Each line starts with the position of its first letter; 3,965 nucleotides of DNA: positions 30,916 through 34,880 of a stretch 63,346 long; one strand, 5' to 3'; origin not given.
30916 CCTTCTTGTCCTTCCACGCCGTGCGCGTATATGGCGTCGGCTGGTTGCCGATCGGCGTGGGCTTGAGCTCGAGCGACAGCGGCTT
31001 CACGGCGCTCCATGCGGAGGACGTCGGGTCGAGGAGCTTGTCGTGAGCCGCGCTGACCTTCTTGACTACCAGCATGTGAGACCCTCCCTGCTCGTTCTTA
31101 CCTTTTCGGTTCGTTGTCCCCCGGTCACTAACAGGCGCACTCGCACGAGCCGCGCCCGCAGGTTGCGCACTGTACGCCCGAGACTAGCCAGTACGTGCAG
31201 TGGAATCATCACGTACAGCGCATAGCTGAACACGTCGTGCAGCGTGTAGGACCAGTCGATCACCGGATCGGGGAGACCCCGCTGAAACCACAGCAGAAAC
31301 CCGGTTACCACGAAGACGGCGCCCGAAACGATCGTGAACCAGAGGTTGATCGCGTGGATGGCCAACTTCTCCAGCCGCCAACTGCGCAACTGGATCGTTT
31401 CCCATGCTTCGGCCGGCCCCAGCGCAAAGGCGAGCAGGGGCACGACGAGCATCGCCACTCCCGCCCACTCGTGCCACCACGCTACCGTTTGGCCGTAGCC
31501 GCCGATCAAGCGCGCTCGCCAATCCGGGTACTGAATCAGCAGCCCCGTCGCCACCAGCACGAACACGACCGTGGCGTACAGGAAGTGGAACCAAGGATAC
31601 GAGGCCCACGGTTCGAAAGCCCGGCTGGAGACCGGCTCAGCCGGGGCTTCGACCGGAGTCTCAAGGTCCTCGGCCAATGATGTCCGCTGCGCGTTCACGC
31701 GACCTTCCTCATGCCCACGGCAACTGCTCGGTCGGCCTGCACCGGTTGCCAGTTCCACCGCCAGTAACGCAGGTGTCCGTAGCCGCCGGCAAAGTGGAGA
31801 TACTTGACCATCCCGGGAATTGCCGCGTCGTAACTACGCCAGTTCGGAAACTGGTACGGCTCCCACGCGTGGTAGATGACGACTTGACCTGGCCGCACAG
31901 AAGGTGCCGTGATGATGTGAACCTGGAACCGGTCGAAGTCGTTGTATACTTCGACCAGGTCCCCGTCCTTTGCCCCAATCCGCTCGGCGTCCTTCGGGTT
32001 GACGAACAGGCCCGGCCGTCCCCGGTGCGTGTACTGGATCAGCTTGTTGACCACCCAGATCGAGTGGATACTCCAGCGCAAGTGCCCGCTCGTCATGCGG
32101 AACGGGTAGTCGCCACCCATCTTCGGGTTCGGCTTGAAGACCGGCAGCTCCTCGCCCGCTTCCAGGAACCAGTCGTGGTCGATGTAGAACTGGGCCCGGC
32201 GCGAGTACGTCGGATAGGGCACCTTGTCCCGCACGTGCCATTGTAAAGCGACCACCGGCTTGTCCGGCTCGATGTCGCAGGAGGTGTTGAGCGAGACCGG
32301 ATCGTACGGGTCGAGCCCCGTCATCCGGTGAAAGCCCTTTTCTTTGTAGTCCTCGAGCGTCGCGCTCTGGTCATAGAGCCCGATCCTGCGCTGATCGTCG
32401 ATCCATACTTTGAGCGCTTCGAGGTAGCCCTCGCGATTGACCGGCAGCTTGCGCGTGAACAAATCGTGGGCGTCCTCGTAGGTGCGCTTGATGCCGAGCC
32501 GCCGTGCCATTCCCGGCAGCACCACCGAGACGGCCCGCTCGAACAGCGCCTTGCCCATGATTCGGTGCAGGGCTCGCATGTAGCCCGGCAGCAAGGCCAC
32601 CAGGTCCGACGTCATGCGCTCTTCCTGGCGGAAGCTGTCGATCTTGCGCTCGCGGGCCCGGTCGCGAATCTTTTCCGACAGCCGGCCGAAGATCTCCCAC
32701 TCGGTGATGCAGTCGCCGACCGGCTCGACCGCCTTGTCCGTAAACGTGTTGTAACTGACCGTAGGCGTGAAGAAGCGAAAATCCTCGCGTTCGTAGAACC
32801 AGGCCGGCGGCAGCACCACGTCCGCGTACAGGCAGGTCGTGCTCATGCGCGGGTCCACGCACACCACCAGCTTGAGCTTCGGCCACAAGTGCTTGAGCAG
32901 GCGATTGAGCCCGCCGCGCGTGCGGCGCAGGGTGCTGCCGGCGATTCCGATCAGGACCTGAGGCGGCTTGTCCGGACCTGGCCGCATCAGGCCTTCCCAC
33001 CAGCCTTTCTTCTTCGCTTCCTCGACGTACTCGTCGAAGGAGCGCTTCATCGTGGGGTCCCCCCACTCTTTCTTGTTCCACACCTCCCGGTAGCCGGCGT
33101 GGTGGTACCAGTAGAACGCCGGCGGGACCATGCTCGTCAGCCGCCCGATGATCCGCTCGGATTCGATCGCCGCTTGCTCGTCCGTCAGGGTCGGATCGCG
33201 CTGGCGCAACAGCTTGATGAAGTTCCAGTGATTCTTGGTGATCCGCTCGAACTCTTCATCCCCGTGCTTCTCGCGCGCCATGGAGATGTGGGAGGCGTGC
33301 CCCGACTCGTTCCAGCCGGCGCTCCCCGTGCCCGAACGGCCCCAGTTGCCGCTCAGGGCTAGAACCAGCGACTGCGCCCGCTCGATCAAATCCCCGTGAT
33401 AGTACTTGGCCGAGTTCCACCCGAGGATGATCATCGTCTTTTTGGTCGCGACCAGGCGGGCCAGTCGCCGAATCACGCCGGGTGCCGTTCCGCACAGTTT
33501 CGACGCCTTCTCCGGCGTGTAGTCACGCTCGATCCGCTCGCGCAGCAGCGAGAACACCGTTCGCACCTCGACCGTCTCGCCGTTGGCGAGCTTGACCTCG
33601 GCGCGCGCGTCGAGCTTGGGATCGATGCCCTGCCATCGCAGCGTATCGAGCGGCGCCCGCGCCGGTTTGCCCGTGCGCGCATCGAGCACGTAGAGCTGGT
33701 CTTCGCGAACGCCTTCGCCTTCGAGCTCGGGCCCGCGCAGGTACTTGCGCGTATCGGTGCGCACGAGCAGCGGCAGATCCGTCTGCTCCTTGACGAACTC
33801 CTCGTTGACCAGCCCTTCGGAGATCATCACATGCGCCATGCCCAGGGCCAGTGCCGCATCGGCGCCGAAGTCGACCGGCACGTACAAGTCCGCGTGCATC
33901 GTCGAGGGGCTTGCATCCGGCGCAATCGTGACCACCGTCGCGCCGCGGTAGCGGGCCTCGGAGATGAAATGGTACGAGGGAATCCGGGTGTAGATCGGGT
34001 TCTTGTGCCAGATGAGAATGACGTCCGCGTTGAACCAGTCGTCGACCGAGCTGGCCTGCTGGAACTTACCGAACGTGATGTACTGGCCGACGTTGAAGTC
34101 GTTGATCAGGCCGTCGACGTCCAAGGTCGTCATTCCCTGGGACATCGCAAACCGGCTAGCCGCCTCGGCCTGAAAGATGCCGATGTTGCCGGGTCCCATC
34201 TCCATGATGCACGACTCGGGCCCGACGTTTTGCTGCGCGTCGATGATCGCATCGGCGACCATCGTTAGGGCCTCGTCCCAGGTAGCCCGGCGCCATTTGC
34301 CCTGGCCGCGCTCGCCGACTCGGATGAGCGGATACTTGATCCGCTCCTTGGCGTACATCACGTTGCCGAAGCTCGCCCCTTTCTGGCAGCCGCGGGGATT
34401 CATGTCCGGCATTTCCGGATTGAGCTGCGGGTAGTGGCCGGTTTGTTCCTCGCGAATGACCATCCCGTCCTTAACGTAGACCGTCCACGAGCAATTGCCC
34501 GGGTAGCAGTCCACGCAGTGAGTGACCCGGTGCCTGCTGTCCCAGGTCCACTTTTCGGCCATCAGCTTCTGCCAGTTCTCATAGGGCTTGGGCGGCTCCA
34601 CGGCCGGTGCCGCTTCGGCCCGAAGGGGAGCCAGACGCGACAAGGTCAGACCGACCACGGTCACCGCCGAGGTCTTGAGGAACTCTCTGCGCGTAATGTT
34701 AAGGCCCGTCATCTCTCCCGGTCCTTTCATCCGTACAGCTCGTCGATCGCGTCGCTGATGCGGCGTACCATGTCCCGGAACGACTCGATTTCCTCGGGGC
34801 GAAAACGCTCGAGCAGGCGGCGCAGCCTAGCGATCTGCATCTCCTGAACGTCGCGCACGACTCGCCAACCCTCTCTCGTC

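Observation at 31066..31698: Membrane dihaem cytochrome b embedded in an EBDH-type operon suggests a quinone-coupled variant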

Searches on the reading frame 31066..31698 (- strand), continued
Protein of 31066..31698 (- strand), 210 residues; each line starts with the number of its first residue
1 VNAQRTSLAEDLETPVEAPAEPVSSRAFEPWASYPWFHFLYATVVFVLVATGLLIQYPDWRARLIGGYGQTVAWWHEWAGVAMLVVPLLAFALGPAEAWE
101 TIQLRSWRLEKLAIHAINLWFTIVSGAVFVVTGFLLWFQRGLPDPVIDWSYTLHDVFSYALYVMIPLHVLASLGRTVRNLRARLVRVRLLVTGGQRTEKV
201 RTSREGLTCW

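Call 41: find_encoding_contigs(protein=P0113, flank=10000, max_places=2)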
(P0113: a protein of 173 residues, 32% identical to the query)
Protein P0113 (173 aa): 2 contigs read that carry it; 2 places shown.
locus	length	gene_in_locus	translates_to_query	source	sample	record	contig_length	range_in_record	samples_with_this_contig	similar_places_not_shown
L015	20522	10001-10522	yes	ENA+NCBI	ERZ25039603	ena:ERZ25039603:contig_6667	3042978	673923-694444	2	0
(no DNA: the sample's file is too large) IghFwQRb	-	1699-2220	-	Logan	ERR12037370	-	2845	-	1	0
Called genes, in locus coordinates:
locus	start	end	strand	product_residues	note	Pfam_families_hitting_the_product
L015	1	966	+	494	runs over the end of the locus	PF03007:WS_DGAT_cat, PF06974:WS_DGAT_C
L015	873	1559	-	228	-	PF02613:Nitrate_red_del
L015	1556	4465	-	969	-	PF00384:Molybdopterin, PF01568:Molydop_binding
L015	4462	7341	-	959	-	PF00384:Molybdopterin, PF01568:Molydop_binding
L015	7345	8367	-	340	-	PF12797:Fer4_2 (faint), PF12837:Fer4_6 (faint), PF13237:Fer4_10 (weak), PF13247:Fer4_11, PF12838:Fer4_7 (weak)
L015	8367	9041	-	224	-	PF09459:EB_dh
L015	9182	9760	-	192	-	PF03205:MobB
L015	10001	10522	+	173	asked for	PF01292:Ni_hydr_CYTB, PF14358:DUF4405 (faint)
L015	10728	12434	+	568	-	PF00890:FAD_binding_2, PF01266:DAO, PF03486:HI0933_like (faint), PF12831:FAD_oxidored, PF13450:NAD_binding_8 (weak)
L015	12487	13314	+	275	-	PF00378:ECH_1, PF16113:ECH_2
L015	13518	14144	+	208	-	-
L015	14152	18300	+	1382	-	-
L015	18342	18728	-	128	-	PF01863:YgjP-like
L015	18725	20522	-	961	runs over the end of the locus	PF04313:HSDR_N, PF04851:ResIII, PF18766:SWI2_SNF2, PF22679:T1R_D3-like, PF11867:T1RH-like_C (weak)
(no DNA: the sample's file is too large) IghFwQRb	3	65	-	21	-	?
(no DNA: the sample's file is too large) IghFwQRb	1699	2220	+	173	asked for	PF01292:Ni_hydr_CYTB, PF14358:DUF4405 (faint)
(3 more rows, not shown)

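Call 42: find_encoding_contigs(protein=P0096, flank=10000, max_places=2)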
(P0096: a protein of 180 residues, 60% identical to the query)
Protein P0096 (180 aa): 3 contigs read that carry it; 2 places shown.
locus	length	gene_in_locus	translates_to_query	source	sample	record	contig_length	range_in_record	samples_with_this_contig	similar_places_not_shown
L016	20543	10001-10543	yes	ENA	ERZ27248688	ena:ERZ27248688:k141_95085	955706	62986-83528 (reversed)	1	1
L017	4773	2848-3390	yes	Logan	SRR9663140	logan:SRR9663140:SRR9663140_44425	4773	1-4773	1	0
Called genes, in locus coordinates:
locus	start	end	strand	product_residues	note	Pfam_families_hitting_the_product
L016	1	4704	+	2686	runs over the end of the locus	PF11721:Malectin, PF07995:GSDH (weak), PF01833:TIG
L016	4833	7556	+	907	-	PF10518:TAT_signal (weak), PF04879:Molybdop_Fe4S4, PF00384:Molybdopterin, PF01568:Molydop_binding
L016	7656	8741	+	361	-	PF04055:Radical_SAM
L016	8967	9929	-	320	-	PF03372:Exo_endo_phos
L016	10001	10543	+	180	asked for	PF01292:Ni_hydr_CYTB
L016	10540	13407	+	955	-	PF00384:Molybdopterin, PF01568:Molydop_binding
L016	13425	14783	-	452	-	-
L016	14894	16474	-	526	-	PF00884:Sulfatase, PF01663:Phosphodiest, PF02995:DUF229 (weak), PF16347:SGSH_C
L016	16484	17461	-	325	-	PF00149:Metallophos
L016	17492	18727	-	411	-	PF13439:Glyco_transf_4, PF13579:Glyco_trans_4_4, PF20706:GT4-conflict (weak), PF00534:Glycos_transf_1, PF13692:Glyco_trans_1_4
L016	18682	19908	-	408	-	PF13439:Glyco_transf_4, PF13579:Glyco_trans_4_4, PF20706:GT4-conflict, PF00534:Glycos_transf_1, PF13692:Glyco_trans_1_4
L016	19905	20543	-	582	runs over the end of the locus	PF00664:ABC_membrane, PF00005:ABC_tran, PF02463:SMC_N (faint)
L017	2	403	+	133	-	?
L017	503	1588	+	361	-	PF04055:Radical_SAM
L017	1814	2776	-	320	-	PF03372:Exo_endo_phos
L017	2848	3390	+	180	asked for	PF01292:Ni_hydr_CYTB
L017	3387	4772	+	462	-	?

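Call 43: find_encoding_contigs(protein=P0124, flank=10000, max_places=2)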
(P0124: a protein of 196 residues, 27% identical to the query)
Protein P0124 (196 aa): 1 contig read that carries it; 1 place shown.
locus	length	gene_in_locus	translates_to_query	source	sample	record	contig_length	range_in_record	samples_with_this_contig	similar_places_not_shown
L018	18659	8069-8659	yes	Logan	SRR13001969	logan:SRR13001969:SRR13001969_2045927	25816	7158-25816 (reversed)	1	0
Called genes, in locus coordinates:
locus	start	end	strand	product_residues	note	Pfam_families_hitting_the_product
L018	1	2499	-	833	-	?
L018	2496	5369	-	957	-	PF00384:Molybdopterin, PF01568:Molydop_binding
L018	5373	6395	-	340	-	PF12797:Fer4_2 (faint), PF12837:Fer4_6 (faint), PF13187:Fer4_9 (faint), PF13237:Fer4_10 (weak), PF13247:Fer4_11, PF12838:Fer4_7 (weak)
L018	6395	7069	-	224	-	PF09459:EB_dh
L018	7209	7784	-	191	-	PF03205:MobB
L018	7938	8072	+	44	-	-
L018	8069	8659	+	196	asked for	PF01292:Ni_hydr_CYTB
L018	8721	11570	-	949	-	PF00384:Molybdopterin, PF01568:Molydop_binding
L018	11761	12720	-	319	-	PF01040:UbiA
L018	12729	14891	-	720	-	PF00033:Cytochrome_B, PF13631:Cytochrom_B_N_2, PF00037:Fer4 (faint), PF12838:Fer4_7 (weak), PF13187:Fer4_9 (faint), PF02662:FlpD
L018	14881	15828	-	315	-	PF02630:SCO1-SenC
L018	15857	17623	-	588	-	PF00115:COX1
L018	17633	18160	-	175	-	-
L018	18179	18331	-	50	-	-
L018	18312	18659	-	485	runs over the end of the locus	-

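Call 65: search_protein_families(library=pfam, proteins=[L012:147-899:+, L012:1049-1531:+, L012:1552-3387:-, L012:3164-4423:-, L012:4501-5622:-, L012:5387-6721:-, L014:7-906:+, L014:966-1829:+, L014:1877-2467:+], max_evalue=0.001)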
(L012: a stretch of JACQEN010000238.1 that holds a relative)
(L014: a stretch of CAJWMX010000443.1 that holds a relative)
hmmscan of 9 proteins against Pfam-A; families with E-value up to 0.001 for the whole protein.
L012:147-899:+ (250 aa): 0 families

L012:1049-1531:+ (160 aa): 1 family
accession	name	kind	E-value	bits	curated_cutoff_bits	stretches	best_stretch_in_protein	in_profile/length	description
PF14358.11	DUF4405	-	6.4e-05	23.8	26.7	0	12-59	4-57/66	Domain of unknown function (DUF4405)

L012:1552-3387:- (611 aa): 2 families
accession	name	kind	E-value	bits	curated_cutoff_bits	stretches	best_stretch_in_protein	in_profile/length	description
PF00795.27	CN_hydrolase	-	1.7e-24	87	23.2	1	334-579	1-247/256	Carbon-nitrogen hydrolase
PF20154.4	LNT_N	-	7.1e-20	72.2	27.1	1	115-276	3-159/159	Apolipoprotein N-acyltransferase N-terminal domain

L012:3164-4423:- (419 aa): 3 families
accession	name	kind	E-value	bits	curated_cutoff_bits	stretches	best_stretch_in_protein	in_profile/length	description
PF00109.32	ketoacyl-synt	-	2.4e-54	185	20.8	1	6-248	2-251/252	Beta-ketoacyl synthase, N-terminal domain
PF02801.28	Ketoacyl-synt_C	-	3.5e-41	140.4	20.8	1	257-372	1-119/119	Beta-ketoacyl synthase, C-terminal domain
PF00108.29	Thiolase_N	-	3.5e-05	23.8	26.4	1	156-194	75-113/260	Thiolase, N-terminal domain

L012:4501-5622:- (373 aa): 0 families

L012:5387-6721:- (444 aa): 0 families

L014:7-906:+ (299 aa): 1 family
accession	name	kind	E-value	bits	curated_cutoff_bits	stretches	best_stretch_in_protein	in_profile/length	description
PF01568.27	Molydop_binding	-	2.2e-14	53.9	26.8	1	174-287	5-109/110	Molydopterin dinucleotide binding domain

L014:966-1829:+ (287 aa): 9 families
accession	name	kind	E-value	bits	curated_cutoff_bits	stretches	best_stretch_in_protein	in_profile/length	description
PF13247.11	Fer4_11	-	6.7e-26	90.8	26.2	1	92-187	2-98/100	4Fe-4S dicluster domain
PF12838.12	Fer4_7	-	2.8e-16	60.1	27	1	38-114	1-50/52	4Fe-4S dicluster domain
PF12837.12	Fer4_6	-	3.7e-11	42.8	25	1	125-147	1-23/24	4Fe-4S binding domain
PF13187.11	Fer4_9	-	3.6e-10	40.1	27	2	38-117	1-51/52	4Fe-4S dicluster domain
PF14697.11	Fer4_21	-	7.1e-10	39.3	35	1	95-145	3-53/59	4Fe-4S dicluster domain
PF12797.12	Fer4_2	-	4e-09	36.3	24.5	1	126-145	3-22/22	4Fe-4S binding domain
PF13237.11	Fer4_10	-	6.5e-09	36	25.5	1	94-144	3-53/53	4Fe-4S dicluster domain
PF00037.32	Fer4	-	2.2e-05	24.5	21.1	1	127-147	2-22/24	4Fe-4S binding domain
PF13534.11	Fer4_17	-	4.4e-05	24.4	22.2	0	35-50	42-57/61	4Fe-4S dicluster domain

L014:1877-2467:+ (196 aa): 1 family
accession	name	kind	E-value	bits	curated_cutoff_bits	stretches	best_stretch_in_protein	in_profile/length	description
PF01292.26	Ni_hydr_CYTB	-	7.6e-30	104.4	30.1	1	4-179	1-179/179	Prokaryotic cytochrome b561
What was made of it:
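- Tried and rejected: L014 is a classical alpha-beta-cyt b FDH-like operon (call 65).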

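Call 66: predict_structure(alignment_id=A2)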
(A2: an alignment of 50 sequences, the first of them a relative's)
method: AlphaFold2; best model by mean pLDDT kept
length: 210 residues; sequences in the alignment: 50
mean_pLDDT: 84.7   pTM: 0.75
mean pLDDT of the five models: 84.7, 84.5, 84.4, 83.6, 83.2
residues with pLDDT >= 90: 129; 70-90: 36; 50-70: 32; < 50: 13
segments of 3 or more residues with pLDDT < 50: 6-9, 206-210
pLDDT, mean of each block of 10 residues (from residue 1): 50 64 60 83 97 96 93 97 96 93 85 84 97 97 98 98 95 90 91 71 44
secondary structure, 60 per line:
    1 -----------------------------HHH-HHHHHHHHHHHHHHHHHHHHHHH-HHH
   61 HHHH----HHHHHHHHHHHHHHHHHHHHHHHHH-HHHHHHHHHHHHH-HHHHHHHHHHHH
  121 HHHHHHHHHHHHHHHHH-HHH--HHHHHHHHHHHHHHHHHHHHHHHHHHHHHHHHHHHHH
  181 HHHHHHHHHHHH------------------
elements in order: H34-56 H58-64 H69-93 H95-107 H109-137 H144-192
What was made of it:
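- On Prokaryotic cytochrome b561 / Ni_hydr_CYTB (Pfam PF01292): The AF2 helices have pLDDT above 90 in the core (call 66).
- Checked: AF2 gives helices 34-56, 69-93, 109-137 and 144-192 (call 66).
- The AF2 model has pLDDT 84.7 and pTM 0.75 (call 66).
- Tried and rejected: I repeated it with 50 sequences (call 66).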

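Call 68: fold_search(model_id=the predicted structure, library=pdb)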
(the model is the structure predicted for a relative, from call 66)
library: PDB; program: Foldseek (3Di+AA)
matches with E <= 10: 113; with E <= 0.001: 0
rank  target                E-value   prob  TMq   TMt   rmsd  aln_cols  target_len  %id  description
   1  6g94_A                1.3e-01  1.00  0.49  0.59   6.6       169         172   16  Structure of E. coli hydrogenase-1 C19G variant in complex with cytochrome b (released 2018-06-13)
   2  4gd3_A                2.1e-01  0.99  0.46  0.53   6.7       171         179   18  Structure of E. coli hydrogenase-1 in complex with cytochrome b (released 2013-01-02)
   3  5oc0                  2.3e-01  0.99  0.46  0.54   4.5       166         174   15  Structure of E. coli superoxide oxidase (released 2018-06-20)
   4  7qrm_A                9.8e-01  0.72  0.39  0.38   6.9       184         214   16  Cryo-EM structure of catalytically active Spinacia oleracea cytochrome b6f in complex with endogenous plastoquinones a (released 2023-01-25)
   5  8v6l_A                1.6e+00  0.25  0.31  0.13  13.1       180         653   14  Open-state cryo-EM structure of human TRPV3 in presence of tetrahydrocannabivarin (THCV) in cNW30 nanodiscs (released 2024-04-17)
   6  7jh6_A                1.8e+00  0.44  0.37  0.42   8.0       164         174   13  De novo designed two-domain di-Zn(II) and porphyrin-binding protein (released 2020-12-09)
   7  8ia2_A                1.9e+00  0.20  0.30  0.23  14.9       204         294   14  Structure of C5a bound human C5aR1 in complex with Go (Composite map) (released 2023-10-18)
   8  2nrl                  1.9e+00  0.11  0.20  0.26  10.4       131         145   19  Blackfin tuna myoglobin (released 2007-05-08)
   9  2vpw_C                2.3e+00  0.33  0.33  0.28   6.7       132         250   17  Polysulfide reductase with bound menaquinone (released 2008-06-10)
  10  3wkv                  2.4e+00  0.16  0.27  0.35   9.5       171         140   13  Voltage-gated proton channel: VSOP/Hv1 chimeric channel (released 2014-03-05)
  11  7eeb_B                2.6e+00  0.33  0.39  0.30  12.9       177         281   11  Structure of the CatSpermasome (released 2021-07-28)
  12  7xge_A                2.7e+00  0.18  0.27  0.32  11.8       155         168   10  Crystal structure of MCL-1 in complex with computationally designed inhibitor protein (released 2022-07-20)
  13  7zdr_C                2.7e+00  0.08  0.20  0.09  19.9       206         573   16  IF(apo/as isolated) conformation of CydDC mutant (H85A.C) in AMP-PNP(CydD) bound state (Dataset-16) (released 2023-04-19)
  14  9dij_A                2.9e+00  0.06  0.20  0.09  19.5       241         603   19  4 Angstrom structure of the human TRPV3 pentamer (released 2025-05-21)
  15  1x03                  3.0e+00  0.13  0.27  0.27  22.9       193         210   14  Crystal structure of endophilin BAR domain (released 2006-05-02)
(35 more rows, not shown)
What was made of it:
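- On Prokaryotic cytochrome b561 / Ni_hydr_CYTB (Pfam PF01292): The top Foldseek hits are HyaC and CybB (call 68).
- Closest known: HyaC. Same: These are the best structural matches to the AF2 model: probability 0.99-1.00 and TM-score 0.53-0.59 on the target (call 68).
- Its three best Foldseek hits are HyaC (twice) and CybB, at probability 0.99-1.00 (call 68). CybB (5oc0) is among the three best structural matches and has the lowest rmsd, 4.5 A (call 68).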

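Call 75: find_related_loci(query=A1, collection=metagenome_contigs, flank=10000)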
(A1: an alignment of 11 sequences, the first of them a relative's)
Query A1 (210 aa) in metagenome_contigs; peptide patterns used: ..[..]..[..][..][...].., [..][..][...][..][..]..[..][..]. (x = any residue, [..] = any of these).
279 stretches matched a pattern; 8 encode a relative of the query (tblastn E <= 1e-3); 8 distinct loci.
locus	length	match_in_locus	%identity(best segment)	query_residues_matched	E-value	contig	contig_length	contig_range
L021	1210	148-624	49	30-188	1e-40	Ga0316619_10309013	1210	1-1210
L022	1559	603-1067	32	27-181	1e-22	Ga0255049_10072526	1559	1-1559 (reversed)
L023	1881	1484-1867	35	27-154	2e-20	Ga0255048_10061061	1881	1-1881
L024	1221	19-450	34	38-181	2e-19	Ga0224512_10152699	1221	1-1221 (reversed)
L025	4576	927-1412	28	24-184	1e-11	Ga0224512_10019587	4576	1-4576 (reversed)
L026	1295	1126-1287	44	27-80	7e-11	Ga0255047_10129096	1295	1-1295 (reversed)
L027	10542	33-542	30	17-154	2e-6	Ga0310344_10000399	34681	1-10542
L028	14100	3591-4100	27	17-154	3e-6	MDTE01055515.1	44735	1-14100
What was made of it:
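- Tried and rejected: The scan with A1 gave mostly contigs too short for context (call 75).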

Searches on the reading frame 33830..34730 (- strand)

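Call 72: search_solved_structures(query=window:33830-34730:-, max_evalue=1e-30, show_alignments=1)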
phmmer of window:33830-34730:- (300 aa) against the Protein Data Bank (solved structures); distinct sequences matched with E-value up to 1e-30: 9.
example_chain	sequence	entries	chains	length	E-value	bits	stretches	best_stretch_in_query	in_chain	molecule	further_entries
2ivf_A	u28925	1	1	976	7.1e-66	225.9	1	13-299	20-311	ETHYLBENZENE DEHYDROGENASE ALPHA-SUBUNIT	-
4ydd_A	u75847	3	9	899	1.1e-59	205.6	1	48-300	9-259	DMSO reductase family type II enzyme, molybdopterin subunit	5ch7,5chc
5e7o_A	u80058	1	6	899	1.1e-59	205.6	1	48-300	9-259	DMSO reductase family type II enzyme, molybdopterin subunit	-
3egw_A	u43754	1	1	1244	1.9e-35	126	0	52-150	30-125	Respiratory nitrate reductase 1 alpha chain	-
1r27_A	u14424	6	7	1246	1.9e-35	126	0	52-150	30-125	Respiratory nitrate reductase 1 alpha chain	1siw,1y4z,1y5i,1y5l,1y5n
1q16_A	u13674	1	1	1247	1.9e-35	126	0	52-150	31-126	Respiratory nitrate reductase 1 alpha chain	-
3ir7_A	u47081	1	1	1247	3e-35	125.3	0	52-150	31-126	Respiratory nitrate reductase 1 alpha chain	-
3ir6_A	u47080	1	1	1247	2.9e-34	122.1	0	52-150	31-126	Respiratory nitrate reductase 1 alpha chain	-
3ir5_A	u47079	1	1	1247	7.4e-34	120.8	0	52-150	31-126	Respiratory nitrate reductase 1 alpha chain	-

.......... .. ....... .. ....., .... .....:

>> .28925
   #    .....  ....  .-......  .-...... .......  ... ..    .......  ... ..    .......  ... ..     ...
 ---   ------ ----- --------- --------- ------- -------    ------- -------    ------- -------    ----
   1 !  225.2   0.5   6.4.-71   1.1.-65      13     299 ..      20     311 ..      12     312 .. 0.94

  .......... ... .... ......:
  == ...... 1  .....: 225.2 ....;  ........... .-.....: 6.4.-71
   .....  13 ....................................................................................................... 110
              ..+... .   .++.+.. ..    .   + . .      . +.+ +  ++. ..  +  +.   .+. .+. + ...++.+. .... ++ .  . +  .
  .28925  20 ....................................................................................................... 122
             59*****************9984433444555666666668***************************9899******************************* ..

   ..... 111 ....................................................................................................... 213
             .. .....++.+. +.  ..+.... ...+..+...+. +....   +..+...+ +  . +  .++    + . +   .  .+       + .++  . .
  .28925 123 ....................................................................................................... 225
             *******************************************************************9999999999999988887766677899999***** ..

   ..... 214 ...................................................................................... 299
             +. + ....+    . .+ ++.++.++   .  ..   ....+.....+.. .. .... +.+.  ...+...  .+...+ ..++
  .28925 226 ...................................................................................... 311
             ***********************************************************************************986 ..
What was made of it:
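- On Type II DMSO reductase family, EBDH branch (the flanking genes): D211 aligns with EbdA D223, and the H-x3-C-x4-C motif aligns (call 72).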
